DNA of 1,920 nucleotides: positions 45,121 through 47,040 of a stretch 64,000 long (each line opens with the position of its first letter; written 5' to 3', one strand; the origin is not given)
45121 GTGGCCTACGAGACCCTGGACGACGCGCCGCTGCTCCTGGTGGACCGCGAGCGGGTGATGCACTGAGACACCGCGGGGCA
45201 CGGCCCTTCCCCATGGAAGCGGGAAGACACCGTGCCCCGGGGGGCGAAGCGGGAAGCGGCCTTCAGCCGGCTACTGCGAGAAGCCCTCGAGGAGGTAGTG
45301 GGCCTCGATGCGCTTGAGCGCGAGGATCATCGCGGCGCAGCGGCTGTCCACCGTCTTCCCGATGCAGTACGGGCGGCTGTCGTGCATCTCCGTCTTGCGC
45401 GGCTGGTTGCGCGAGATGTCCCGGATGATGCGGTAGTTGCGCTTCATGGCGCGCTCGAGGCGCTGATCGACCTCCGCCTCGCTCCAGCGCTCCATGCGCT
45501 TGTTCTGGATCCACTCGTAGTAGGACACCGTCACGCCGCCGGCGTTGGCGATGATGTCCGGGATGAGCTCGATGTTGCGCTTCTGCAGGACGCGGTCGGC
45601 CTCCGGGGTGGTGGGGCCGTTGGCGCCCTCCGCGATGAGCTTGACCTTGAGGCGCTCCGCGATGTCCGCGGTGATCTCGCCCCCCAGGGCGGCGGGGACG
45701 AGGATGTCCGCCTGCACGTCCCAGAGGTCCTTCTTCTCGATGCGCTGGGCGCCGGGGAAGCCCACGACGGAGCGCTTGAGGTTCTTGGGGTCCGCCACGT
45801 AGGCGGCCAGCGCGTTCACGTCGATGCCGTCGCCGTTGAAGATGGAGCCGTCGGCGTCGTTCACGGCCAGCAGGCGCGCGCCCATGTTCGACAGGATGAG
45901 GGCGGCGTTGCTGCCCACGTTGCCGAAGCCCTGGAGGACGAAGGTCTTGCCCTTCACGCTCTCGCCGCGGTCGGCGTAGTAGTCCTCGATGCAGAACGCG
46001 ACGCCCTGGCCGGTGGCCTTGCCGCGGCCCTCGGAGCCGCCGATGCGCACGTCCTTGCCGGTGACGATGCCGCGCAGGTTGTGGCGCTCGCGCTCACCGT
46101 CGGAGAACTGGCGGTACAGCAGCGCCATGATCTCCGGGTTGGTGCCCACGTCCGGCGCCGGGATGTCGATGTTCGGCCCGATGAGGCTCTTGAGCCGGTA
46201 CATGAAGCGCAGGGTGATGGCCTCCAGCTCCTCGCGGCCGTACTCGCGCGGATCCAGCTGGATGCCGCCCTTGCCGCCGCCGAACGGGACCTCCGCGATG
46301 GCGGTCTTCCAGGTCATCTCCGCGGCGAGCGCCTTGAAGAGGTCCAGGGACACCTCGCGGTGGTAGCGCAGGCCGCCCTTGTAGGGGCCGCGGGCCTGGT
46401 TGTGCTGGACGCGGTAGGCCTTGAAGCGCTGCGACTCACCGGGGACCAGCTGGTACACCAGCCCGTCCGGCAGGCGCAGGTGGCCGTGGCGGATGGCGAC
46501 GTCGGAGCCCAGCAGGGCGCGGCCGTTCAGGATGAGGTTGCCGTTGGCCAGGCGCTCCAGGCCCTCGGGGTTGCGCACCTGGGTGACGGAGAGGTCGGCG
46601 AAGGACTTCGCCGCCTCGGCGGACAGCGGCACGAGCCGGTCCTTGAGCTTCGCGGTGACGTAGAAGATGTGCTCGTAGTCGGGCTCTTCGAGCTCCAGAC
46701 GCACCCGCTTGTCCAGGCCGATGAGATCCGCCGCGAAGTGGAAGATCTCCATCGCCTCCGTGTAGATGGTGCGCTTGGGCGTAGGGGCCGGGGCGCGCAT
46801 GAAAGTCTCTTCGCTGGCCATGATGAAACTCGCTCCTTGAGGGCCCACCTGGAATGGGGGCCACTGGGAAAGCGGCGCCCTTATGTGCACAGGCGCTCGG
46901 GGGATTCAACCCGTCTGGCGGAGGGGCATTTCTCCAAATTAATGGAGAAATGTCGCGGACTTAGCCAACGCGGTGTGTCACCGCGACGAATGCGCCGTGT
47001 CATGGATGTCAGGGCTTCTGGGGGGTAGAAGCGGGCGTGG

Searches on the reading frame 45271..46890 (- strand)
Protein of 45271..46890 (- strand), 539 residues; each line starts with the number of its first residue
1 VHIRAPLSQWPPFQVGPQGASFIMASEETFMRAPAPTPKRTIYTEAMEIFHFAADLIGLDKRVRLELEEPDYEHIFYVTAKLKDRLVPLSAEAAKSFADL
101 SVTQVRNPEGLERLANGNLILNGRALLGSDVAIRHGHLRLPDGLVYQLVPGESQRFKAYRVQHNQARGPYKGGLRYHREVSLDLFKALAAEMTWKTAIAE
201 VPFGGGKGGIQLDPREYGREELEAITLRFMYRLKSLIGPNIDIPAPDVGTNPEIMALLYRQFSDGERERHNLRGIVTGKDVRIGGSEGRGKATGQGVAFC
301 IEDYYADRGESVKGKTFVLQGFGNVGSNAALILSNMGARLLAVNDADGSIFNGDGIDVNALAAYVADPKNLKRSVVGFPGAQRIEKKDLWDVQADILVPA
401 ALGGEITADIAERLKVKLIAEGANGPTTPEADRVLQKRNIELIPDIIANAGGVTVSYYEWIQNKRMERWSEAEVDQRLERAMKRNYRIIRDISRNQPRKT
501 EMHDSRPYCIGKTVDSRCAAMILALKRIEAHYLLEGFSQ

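Call 13: find_related_loci(query=window:45271-46890:-, collection=genome_contigs, flank=9000)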
Query window:45271-46890:- (539 aa) in genome_contigs; peptide patterns used: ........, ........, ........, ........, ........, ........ (x = any residue, [..] = any of these).
357 stretches matched a pattern; 327 encode a relative of the query (tblastn E <= 1e-3); the best 80 are kept; 80 distinct loci.
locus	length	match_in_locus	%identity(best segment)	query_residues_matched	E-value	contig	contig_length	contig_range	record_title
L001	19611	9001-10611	97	3-539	0e+0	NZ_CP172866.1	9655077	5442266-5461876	Corallococcus coralloides strain KYC2213 chromosome, complete genome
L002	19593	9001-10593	98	9-539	0e+0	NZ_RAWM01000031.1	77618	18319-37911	Corallococcus interemptor strain AB047A NODE_31_77618_cov_64.3255_ID_7981, whole genome shotgun sequence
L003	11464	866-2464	97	7-539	0e+0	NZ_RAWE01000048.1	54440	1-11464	Corallococcus carmarthensis strain CA043D NODE_48_54440_cov_26.1319_ID_10675, whole genome shotgun sequence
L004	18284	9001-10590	97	10-539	0e+0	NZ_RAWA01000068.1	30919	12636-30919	Corallococcus sp. CA053C NODE_68_30919_cov_19.2016, whole genome shotgun sequence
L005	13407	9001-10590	96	10-539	0e+0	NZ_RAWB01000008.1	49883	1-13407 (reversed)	Corallococcus llansteffanensis strain CA051B NODE_8_49883_cov_15.1191, whole genome shotgun sequence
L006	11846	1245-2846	96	4-539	0e+0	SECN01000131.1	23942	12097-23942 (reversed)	MAG: Myxococcaceae bacterium isolate PMG_225 scaffold_6094, whole genome shotgun sequence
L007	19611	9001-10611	96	3-539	0e+0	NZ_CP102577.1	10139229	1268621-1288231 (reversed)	Corallococcus exercitus strain SDU142 chromosome, complete genome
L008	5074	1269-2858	96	10-539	0e+0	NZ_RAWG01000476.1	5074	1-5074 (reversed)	Corallococcus sicarius strain CA040B NODE_476_5074_cov_47.6406, whole genome shotgun sequence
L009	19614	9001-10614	91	2-539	0e+0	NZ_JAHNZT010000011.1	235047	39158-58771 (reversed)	Citreicoccus inhibens strain M34 NODE_11_length_235047_cov_17.203210, whole genome shotgun sequence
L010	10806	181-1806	91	1-539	0e+0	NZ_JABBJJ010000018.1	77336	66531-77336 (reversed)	Pyxidicoccus fallax strain DSM 14698 NODE_18_length_77336_cov_35.7987, whole genome shotgun sequence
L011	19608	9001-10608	92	2-539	0e+0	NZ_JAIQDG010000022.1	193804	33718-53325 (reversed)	Myxococcus sp. RHSTA-1-4 NODE_22_length_193804_cov_148.128196, whole genome shotgun sequence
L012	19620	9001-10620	90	1-539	0e+0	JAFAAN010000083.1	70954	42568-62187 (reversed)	MAG: Proteobacteria bacterium isolate OH_PFB_83 k127_557766, whole genome shotgun sequence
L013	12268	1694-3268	93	15-539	0e+0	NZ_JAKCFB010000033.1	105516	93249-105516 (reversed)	Myxococcus dinghuensis strain K15C18031901 gnl_BDEABKDG_33, whole genome shotgun sequence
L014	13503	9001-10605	91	3-539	0e+0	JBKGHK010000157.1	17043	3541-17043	Pyxidicoccus sp. 3LFB2 NODE_157_length_17043_cov_51.891983, whole genome shotgun sequence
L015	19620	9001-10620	90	1-539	0e+0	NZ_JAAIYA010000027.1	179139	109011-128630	Pyxidicoccus caerfyrddinensis strain CA032A NODE_27_length_179139_cov_18.8187, whole genome shotgun sequence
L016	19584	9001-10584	92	12-539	0e+0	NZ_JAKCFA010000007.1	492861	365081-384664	Myxococcus qinghaiensis strain QH3KD-4-1 gnl_ICJDIIDJ_7, whole genome shotgun sequence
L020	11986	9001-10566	91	18-539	0e+0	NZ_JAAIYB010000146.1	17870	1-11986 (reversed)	Myxococcus vastator strain AM301 NODE_146_length_17870_cov_7.51316, whole genome shotgun sequence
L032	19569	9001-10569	87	17-539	0e+0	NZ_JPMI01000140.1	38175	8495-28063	Archangium violaceum Cb vi76 contig00147, whole genome shotgun sequence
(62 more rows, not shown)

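Call 19: search_protein_families(library=ncbifam, proteins=[L001:7272-8666:-, L004:7263-8600:-, L012:6481-7782:-, L016:7145-8482:-, L020:6516-7808:-], max_evalue=0.001)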
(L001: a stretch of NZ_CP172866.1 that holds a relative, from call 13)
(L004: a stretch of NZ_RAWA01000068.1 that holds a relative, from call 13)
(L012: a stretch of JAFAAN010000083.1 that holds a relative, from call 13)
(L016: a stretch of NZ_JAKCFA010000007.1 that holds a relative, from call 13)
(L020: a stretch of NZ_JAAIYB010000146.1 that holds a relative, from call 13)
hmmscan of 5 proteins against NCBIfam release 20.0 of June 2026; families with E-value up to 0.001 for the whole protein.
L001:7272-8666:- (464 aa): 1 family
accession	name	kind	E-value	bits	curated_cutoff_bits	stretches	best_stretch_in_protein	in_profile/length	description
NF050093.1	SitA5_escort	subfamily_domain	6.9e-99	330.6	160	1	24-287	2-260/262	SitA5 family polymorphic toxin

L004:7263-8600:- (445 aa): 1 family
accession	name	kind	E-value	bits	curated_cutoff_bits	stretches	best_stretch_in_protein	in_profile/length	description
NF050093.1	SitA5_escort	subfamily_domain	1.4e-105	352.6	160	1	10-273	2-260/262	SitA5 family polymorphic toxin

L012:6481-7782:- (433 aa): 1 family
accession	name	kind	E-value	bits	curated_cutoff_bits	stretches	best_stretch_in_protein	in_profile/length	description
NF050093.1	SitA5_escort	subfamily_domain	6.4e-87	291.4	160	1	9-254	2-261/262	SitA5 family polymorphic toxin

L016:7145-8482:- (445 aa): 1 family
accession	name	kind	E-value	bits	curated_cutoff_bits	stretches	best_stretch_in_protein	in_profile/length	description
NF050093.1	SitA5_escort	subfamily_domain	2.2e-80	269.9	160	1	24-268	2-260/262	SitA5 family polymorphic toxin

L020:6516-7808:- (430 aa): 1 family
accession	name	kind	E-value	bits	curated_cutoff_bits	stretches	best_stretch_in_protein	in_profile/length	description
NF050093.1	SitA5_escort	subfamily_domain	3.5e-86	289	160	1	9-254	2-261/262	SitA5 family polymorphic toxin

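Call 20: search_protein_families(library=pfam, proteins=[L001:7272-8666:-, L004:7263-8600:-, window:45271-46890:-], max_evalue=0.01)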
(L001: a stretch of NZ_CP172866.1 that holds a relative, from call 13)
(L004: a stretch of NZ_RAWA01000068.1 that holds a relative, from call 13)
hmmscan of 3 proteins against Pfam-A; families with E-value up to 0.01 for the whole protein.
L001:7272-8666:- (464 aa): 0 families

L004:7263-8600:- (445 aa): 1 family
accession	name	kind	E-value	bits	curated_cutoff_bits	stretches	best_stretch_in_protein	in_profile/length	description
PF23229.2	DUF7067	-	0.0065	16.7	27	0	119-168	7-52/56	Alpha-glucan water dikinase, DUF7067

window:45271-46890:- (539 aa): 3 families
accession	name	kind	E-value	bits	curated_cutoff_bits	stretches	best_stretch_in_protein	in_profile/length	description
PF00208.27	ELFV_dehydrog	-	4.3e-66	223.5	23.4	1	284-496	1-217/241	Glutamate/Leucine/Phenylalanine/Valine dehydrogenase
PF02812.23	ELFV_dehydrog_N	-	3.1e-45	153.5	25.3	1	151-263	16-128/129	Glu/Leu/Phe/Val dehydrogenase, dimerisation domain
PF02826.25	2-Hacid_dh_C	-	0.0014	18.5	25.1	1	307-346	29-68/178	D-isomer specific 2-hydroxyacid dehydrogenase, NAD binding domain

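Call 60: search_protein_families(library=pfam, proteins=[L032:1913-4324:-, L032:4391-5107:-, L032:5096-5776:+, L032:6563-7141:-, L032:7147-8541:-, L001:3658-6597:-, L001:6925-7281:-], max_evalue=0.001)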
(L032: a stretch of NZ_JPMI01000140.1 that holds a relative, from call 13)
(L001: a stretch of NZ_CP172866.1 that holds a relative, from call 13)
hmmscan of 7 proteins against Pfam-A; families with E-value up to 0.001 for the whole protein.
L032:1913-4324:- (803 aa): 0 families

L032:4391-5107:- (238 aa): 0 families

L032:5096-5776:+ (226 aa): 0 families

L032:6563-7141:- (193 aa): 1 family
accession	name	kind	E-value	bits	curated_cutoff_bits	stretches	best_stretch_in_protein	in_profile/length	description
PF07791.16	Imm11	-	8.6e-11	42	22.1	1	63-190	62-192/194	Immunity protein family (Imm11)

L032:7147-8541:- (464 aa): 1 family
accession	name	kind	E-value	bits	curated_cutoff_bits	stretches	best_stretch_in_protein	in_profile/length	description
PF14412.12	AHH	-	1.3e-21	77.1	22.3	1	346-447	7-111/111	A nuclease family of the HNH/ENDO VII superfamily with conserved AHH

L001:3658-6597:- (979 aa): 1 family
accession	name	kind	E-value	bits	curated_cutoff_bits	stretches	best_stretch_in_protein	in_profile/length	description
PF00962.28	A_deaminase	-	2.1e-10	40.6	27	1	863-968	233-324/330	Adenosine deaminase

L001:6925-7281:- (118 aa): 2 families
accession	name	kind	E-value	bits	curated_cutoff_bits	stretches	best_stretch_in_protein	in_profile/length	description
PF09450.16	DUF2019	-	1.1e-09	38.7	23.3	1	8-106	3-102/105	Domain of unknown function (DUF2019)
PF13646.12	HEAT_2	-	0.00038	21.1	27.7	1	38-94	17-74/88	HEAT repeats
